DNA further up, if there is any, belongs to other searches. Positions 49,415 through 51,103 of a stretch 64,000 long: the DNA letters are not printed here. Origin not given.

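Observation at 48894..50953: MtmB (monomethylamine methyltransferase) family homolog lacking the pyrrolysine codon, translationally coupled to an MtmC-like corrinoid protein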

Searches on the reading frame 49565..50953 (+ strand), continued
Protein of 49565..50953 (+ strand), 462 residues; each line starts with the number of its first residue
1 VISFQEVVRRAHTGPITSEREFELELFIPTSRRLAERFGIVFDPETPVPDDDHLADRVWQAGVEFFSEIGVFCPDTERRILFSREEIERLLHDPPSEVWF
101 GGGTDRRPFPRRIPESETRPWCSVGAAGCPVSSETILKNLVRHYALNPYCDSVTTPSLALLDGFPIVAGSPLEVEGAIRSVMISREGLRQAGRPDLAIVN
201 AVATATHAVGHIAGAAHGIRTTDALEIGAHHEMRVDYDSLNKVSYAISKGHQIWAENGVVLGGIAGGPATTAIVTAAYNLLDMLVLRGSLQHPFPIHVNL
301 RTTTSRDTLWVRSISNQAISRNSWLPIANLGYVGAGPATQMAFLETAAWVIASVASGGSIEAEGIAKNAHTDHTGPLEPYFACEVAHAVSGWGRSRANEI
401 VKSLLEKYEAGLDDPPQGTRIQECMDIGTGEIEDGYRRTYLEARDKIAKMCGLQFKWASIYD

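Call 83: search_protein_families(library=ncbifam, proteins=[L086:17615-19078:+, L086:12437-14863:-, L086:11618-12373:+, L086:7764-9032:+, L086:15156-16442:-, L086:2648-3874:+, L086:9333-10004:+], max_evalue=1e-10)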
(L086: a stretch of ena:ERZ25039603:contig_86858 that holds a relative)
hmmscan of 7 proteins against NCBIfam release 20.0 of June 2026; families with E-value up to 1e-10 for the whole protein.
L086:17615-19078:+ (487 aa): 1 family
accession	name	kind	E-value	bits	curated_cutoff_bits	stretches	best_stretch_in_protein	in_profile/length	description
TIGR02369.2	trimeth_pyl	equivalog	4.4e-115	384.9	525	1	5-472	3-468/469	[trimethylamine--corrinoid protein] Co-methyltransferase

L086:12437-14863:- (808 aa): 18 families
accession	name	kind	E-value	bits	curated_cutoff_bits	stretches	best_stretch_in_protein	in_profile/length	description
TIGR01372.1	soxA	subfamily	6.3e-60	203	1164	1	419-806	606-994/996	sarcosine oxidase subunit alpha family protein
NF001567.0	PRK00389.1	subfamily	8.8e-59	199.2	300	1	461-803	25-357/359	glycine cleavage system aminomethyltransferase GcvT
TIGR00528.1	gcvT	equivalog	1.7e-47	162.1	235.85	1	462-799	24-360/362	glycine cleavage system aminomethyltransferase GcvT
NF010093.0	PRK13579.1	equivalog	1e-40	139.7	459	1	473-804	44-369/371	glycine cleavage system aminomethyltransferase GcvT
NF053776.1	TmaoDeMthMsil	equivalog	3.8e-37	128.2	1100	1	472-807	420-762/763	trimethylamine N-oxide demethylase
TIGR02352.1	thiamin_ThiO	equivalog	5.7e-30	104.6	250.8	1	7-226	1-226/351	glycine oxidase ThiO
NF008425.0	PRK11259.1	equivalog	2e-25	89.5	257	1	3-384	3-376/377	N-methyl-L-tryptophan oxidase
NF009133.0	PRK12486.1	equivalog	2.2e-22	79.5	410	1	464-796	38-366/369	dimethylsulfoniopropionate demethylase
NF001933.0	PRK00711.1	subfamily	8.4e-22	77.8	383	1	55-224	103-274/429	D-amino acid dehydrogenase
TIGR03197.1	MnmC_Cterm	equivalog_domain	1.4e-17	63.9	174.2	1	6-209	1-205/400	FAD-dependent 5-carboxymethylaminomethyl-2-thiouridine(34) oxidoreductase MnmC1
TIGR01377.1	soxA_mon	subfamily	3.8e-17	62.1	479.65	1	7-384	3-376/381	amino oxidase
TIGR01373.1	soxB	subfamily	5.3e-17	61.7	529.45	1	2-384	28-400/407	sarcosine oxidase subunit beta family protein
TIGR03364.1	HpnW_proposed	hypoth_equivalog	3.8e-15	55.8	285.1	1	6-204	2-194/365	TIGR03364 family FAD-dependent oxidoreductase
TIGR03377.1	glycerol3P_GlpA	equivalog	1.6e-14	53.4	552.8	1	7-230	2-227/530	anaerobic glycerol-3-phosphate dehydrogenase subunit GlpA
NF033460.1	glycerol3P_ox_II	equivalog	2.6e-14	53.2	460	1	7-231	4-233/361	type 2 glycerol-3-phosphate oxidase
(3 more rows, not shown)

L086:11618-12373:+ (251 aa): 216 families (the best 25 are shown)
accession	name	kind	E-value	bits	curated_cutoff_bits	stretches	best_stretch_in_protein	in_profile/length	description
NF005559.1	PRK07231.1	subfamily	8.2e-72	241.7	215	1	4-242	2-247/249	glucose 1-dehydrogenase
NF009466.0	PRK12826.1-2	subfamily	9.7e-68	228.3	222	1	5-243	2-245/248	3-oxoacyl-ACP reductase FabG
NF052558.1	MBtsdlDhBudC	equivalog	1.1e-67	228.2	270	1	5-244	2-243/250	meso-2,3-butanediol dehydrogenase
NF004791.0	PRK06138.1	equivalog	6.3e-65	219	312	1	4-244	3-251/252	SDR family oxidoreductase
TIGR01830.1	3oxo_ACP_reduc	equivalog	2.5e-64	217.3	297.75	1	9-241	1-237/239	3-oxoacyl-[acyl-carrier-protein] reductase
NF004198.0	PRK05653.1-3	equivalog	1.3e-62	211.5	296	1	4-242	5-246/248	3-oxoacyl-ACP reductase FabG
NF005309.0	PRK06841.1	subfamily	6.2e-62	209.4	286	1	4-241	13-251/255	GolD/DthD family dehydrogenase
NF005067.0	PRK06484.1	equivalog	9e-60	202.7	713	1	6-244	9-253/524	short chain dehydrogenase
NF005007.0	PRK06398.1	equivalog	3.3e-57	193.6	341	1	1-241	2-244/259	aldose dehydrogenase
NF009464.0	PRK12824.1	subfamily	6e-56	189.8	269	1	6-242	2-242/245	3-oxoacyl-ACP reductase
NF004197.0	PRK05653.1-1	equivalog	2.4e-54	184.6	332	1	4-241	5-245/249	3-oxoacyl-ACP reductase FabG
NF052562.1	RADHDNL4305835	equivalog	4.2e-54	183.6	400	1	4-244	5-251/252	NADP-dependent (R)-specific alcohol dehydrogenase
NF053807.1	RhamDHLra1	equivalog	4.3e-54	183.9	400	1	4-242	2-247/252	L-rhamnose 1-dehydrogenase Lra1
NF006070.0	PRK08213.1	subfamily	7.5e-54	183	279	1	4-242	10-256/259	gluconate 5-dehydrogenase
NF004818.0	PRK06172.1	equivalog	2.3e-53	181.1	336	1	3-244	4-252/253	SDR family oxidoreductase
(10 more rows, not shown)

L086:7764-9032:+ (422 aa): 0 families

L086:15156-16442:- (428 aa): 14 families
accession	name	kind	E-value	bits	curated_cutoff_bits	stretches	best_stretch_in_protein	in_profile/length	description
TIGR01976.1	am_tr_V_VC1184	hypoth_equivalog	2.6e-122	409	352.35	1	7-421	3-401/401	cysteine desulfurase-like protein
TIGR01979.1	sufS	subfamily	1.8e-71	241.1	475.1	2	9-288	2-292/403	SufS family cysteine desulfurase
NF041166.1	f2_encap_cargo1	exception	1.7e-61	209.1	800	2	3-288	223-519/623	family 2A encapsulin nanocompartment cargo protein cysteine desulfurase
NF008126.0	PRK10874.1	equivalog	2.3e-47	162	607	1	4-424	3-395/401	cysteine desulfurase CsdA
NF006791.0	PRK09295.1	equivalog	3.6e-47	161.3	661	1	9-424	7-401/406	cysteine desulfurase SufS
TIGR03392.1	FeS_syn_CsdA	equivalog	2.7e-46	158.5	493.6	1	5-423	1-391/398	cysteine desulfurase CsdA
TIGR01977.1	am_tr_V_EF2568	hypoth_equivalog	2.3e-35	122.3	377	2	38-245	13-214/376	cysteine desulfurase family protein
TIGR03402.1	FeS_nifS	equivalog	1.1e-30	106.6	530.75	1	27-247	1-214/379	cysteine desulfurase NifS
NF040779.1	Sec_lyase_SclA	exception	3.8e-28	98.5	525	1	38-247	13-215/378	selenocysteine lyase SclA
TIGR03403.1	nifS_epsilon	equivalog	1.8e-23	83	587.7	1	119-247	91-218/382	NifS family cysteine desulfurase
NF010611.0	PRK14012.1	equivalog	5.4e-20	71.7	548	1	27-253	7-230/406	IscS subfamily cysteine desulfurase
NF002806.0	PRK02948.1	subfamily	2e-18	66.6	304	1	109-282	78-249/381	IscS subfamily cysteine desulfurase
TIGR02006.1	IscS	equivalog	1.7e-17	63.5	643.2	1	36-269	14-242/402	IscS subfamily cysteine desulfurase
TIGR03235.1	DNA_S_dndA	equivalog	2.9e-16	59.7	480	1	118-290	87-251/353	cysteine desulfurase DndA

L086:2648-3874:+ (408 aa): 3 families
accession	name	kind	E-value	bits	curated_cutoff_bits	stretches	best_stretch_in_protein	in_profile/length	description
NF011933.0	PRK15404.1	subfamily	2.2e-28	99.4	477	1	51-372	22-342/370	high-affinity branched-chain amino acid ABC transporter substrate-binding protein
TIGR03407.1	urea_ABC_UrtA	exception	1.9e-19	69.8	492.75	0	56-124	1-69/361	urea ABC transporter substrate-binding protein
TIGR03669.1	urea_ABC_arch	equivalog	6e-18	65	494.8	1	56-122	1-67/375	urea ABC transporter substrate-binding protein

L086:9333-10004:+ (223 aa): 10 families
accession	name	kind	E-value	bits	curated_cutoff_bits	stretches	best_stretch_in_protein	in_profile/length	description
TIGR02370.1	pyl_corrinoid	subfamily_domain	1.7e-65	220.2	215.3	1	20-207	11-197/197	methyltransferase cognate corrinoid protein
NF041607.1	dimeth_corrin_MtbC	equivalog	5.1e-58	196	350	1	21-212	11-200/203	dimethylamine corrinoid protein MtbC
NF047995.1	corrinoid_MtgC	exception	5.3e-58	196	310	1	20-211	17-209/215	glycine betaine-specific corrinoid protein MtgC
NF047996.1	corrin_MtgC_2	exception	8.3e-55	185.5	370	1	23-210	20-205/212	glycine betaine-specific corrinoid protein MtgC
NF040669.1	MtaC2_Meth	equivalog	4.2e-41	141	450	1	20-219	55-250/267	methanol--corrinoid protein MtaC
TIGR02082.1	metH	equivalog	8.7e-40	136.2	1010.85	1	18-212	657-851/1182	methionine synthase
NF040655.1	MtaC_Meth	equivalog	5.5e-38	130.5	420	1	16-215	44-238/253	methanol--corrinoid protein MtaC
NF007024.0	PRK09490.1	equivalog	1e-33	116.3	1497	1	17-215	671-872/1234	methionine synthase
NF002612.0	PRK02261.1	equivalog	1.3e-13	50.7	110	1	96-185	5-93/148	methylaspartate mutase subunit S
TIGR01501.1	MthylAspMutase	equivalog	5.2e-12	45.7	135.8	1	96-185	3-91/134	methylaspartate mutase subunit S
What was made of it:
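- On Methyltransferase-cognate corrinoid proteins (TIGR02370): The orthologous partner in L086 scores 220.2, above the cutoff (call 83).
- The 'class-V aminotransferase' beside relatives is a cysteine-desulfurase-like protein (call 83), which removes one apparent link to glycine/serine metabolism.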
